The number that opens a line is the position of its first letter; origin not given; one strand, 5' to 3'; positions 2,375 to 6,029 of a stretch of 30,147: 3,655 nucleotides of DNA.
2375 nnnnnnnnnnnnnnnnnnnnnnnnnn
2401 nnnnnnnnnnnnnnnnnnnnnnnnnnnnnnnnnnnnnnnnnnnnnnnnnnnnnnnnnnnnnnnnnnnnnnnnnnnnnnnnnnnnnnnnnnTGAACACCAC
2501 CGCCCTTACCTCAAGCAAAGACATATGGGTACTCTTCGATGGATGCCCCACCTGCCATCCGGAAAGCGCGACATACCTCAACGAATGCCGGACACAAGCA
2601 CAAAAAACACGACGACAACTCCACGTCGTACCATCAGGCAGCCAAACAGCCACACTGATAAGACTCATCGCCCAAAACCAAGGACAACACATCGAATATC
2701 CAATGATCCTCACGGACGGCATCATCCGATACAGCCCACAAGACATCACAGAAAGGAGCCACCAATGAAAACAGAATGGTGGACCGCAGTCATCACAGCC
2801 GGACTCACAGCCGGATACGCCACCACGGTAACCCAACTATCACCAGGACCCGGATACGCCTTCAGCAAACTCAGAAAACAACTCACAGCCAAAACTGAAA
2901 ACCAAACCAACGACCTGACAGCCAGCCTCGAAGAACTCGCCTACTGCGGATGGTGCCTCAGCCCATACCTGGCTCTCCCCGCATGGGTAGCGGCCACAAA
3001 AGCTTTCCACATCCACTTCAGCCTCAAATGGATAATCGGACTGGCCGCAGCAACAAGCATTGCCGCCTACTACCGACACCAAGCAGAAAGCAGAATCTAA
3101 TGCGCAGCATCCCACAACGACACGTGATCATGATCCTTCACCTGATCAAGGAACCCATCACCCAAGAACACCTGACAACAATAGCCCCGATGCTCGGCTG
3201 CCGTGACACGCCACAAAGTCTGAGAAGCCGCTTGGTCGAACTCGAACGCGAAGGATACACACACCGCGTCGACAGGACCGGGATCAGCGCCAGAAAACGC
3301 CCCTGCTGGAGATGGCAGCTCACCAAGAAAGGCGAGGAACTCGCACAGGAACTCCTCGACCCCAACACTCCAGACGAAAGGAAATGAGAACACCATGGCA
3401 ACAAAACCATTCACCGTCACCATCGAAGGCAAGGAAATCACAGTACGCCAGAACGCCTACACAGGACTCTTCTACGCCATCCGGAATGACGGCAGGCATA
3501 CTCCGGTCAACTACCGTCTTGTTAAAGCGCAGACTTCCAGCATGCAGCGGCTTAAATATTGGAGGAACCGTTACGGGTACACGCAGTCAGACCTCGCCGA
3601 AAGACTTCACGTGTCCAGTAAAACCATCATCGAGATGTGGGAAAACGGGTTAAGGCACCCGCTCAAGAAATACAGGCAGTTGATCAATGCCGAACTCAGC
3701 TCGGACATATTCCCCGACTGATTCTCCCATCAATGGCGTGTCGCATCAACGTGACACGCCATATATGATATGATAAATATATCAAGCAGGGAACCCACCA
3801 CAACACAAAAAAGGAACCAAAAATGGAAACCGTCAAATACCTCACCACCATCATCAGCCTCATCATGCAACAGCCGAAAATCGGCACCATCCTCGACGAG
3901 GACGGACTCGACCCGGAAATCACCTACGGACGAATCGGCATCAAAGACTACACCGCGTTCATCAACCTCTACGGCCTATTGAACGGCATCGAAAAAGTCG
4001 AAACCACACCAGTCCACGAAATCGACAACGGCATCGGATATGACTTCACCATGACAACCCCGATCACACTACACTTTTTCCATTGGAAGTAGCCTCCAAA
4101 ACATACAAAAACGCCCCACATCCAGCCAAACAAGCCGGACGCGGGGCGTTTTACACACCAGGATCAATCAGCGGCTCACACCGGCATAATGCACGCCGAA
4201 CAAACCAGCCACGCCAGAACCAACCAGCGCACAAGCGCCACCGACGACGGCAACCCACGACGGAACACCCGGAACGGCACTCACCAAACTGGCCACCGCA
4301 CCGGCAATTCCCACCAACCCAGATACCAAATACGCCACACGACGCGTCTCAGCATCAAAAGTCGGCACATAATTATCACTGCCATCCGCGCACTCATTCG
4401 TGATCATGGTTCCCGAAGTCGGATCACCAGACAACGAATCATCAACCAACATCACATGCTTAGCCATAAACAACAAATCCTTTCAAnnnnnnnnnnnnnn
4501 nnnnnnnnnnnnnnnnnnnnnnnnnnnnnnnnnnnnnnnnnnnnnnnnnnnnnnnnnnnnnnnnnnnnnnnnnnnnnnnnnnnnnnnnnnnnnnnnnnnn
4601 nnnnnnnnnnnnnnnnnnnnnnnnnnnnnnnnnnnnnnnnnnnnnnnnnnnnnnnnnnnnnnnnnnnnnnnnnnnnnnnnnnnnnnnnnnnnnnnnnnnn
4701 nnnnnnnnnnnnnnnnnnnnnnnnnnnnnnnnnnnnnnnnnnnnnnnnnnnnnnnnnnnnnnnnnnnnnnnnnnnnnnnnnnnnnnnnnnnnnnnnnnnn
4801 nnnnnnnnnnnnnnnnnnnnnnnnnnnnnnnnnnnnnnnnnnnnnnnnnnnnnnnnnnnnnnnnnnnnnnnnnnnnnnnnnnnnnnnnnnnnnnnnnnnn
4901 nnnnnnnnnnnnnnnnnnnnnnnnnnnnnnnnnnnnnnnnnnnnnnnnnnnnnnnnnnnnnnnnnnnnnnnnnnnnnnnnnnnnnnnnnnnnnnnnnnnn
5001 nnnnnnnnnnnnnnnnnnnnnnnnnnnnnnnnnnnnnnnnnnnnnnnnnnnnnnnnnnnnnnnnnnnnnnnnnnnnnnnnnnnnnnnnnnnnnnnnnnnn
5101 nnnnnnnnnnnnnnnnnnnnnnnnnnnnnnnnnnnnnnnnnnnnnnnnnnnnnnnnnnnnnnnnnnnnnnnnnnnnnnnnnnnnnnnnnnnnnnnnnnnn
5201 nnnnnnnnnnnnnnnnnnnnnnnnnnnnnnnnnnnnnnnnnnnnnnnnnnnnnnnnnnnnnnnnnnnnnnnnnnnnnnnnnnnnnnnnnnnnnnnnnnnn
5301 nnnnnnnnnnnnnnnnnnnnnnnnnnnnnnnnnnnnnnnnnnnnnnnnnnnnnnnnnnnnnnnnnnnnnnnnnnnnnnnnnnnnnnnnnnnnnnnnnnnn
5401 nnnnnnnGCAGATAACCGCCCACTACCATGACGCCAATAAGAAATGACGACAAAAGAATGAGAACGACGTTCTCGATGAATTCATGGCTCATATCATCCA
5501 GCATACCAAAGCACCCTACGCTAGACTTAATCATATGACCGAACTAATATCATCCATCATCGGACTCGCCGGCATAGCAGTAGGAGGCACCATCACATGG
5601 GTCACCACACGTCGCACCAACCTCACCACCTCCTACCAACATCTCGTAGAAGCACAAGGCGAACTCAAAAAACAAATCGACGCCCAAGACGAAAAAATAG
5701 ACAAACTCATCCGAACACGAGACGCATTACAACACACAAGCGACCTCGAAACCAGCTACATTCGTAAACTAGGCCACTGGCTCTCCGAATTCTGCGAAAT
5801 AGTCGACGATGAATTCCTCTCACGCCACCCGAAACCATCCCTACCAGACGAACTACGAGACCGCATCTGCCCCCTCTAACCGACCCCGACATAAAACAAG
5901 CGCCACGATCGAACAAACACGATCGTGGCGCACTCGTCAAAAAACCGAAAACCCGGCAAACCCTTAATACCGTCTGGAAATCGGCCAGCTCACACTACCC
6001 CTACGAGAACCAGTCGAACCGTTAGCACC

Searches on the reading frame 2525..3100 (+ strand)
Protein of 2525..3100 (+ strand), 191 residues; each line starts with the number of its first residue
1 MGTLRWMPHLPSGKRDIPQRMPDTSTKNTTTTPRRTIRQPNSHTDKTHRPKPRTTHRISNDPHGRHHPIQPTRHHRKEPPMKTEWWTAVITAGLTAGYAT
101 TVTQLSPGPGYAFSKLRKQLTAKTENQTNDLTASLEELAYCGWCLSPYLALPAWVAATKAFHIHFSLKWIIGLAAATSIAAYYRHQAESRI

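Call 10: search_protein_families(library=phrogs, proteins=[window:2525-3100:+], max_evalue=0.01)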
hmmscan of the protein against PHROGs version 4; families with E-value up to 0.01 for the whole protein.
window:2525-3100:+ (191 aa): 1 family
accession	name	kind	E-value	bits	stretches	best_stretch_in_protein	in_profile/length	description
phrog_781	-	unknown function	0.002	18.4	1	114-178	62-125/152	-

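Call 68: search_protein_families(library=pfam, proteins=[window:2525-3100:+], max_evalue=0.01)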
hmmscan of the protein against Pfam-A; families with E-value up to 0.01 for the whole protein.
window:2525-3100:+ (191 aa): 0 families

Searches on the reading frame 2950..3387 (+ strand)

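Call 10: search_protein_families(library=phrogs, proteins=[window:2950-3387:+], max_evalue=0.01)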
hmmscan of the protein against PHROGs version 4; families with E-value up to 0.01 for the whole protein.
window:2950-3387:+ (145 aa): 1 family
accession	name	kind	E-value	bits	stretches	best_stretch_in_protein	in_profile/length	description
phrog_1123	-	unknown function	0.0007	20.4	1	54-132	29-104/112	-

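Call 68: search_protein_families(library=pfam, proteins=[window:2950-3387:+], max_evalue=0.01)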
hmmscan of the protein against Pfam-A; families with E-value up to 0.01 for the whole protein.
window:2950-3387:+ (145 aa): 1 family
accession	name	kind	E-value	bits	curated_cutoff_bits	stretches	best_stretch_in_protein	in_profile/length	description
PF13814.12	Replic_Relax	-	0.0057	17.2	25.3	1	71-134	11-72/191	Replication-relaxation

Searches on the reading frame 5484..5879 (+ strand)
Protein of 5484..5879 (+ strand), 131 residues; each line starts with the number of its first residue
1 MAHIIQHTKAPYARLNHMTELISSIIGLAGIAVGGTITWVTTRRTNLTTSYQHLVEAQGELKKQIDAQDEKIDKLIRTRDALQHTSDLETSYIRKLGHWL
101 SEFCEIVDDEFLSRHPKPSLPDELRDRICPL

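Call 6: search_protein_families(library=phrogs, proteins=[window:5484-5879:+], max_evalue=0.01)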
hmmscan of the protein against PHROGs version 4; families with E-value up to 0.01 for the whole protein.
window:5484-5879:+ (131 aa): 2 families
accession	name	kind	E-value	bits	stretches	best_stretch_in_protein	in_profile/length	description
phrog_1397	-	unknown function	2.3e-13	51.4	1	19-125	4-115/116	-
phrog_739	-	lysis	0.00044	21.5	1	21-83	6-68/122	Rz-like spanin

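Call 43: search_protein_families(library=pfam, proteins=[window:5484-5879:+], max_evalue=0.01)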
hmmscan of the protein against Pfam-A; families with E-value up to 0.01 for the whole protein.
window:5484-5879:+ (131 aa): 0 families
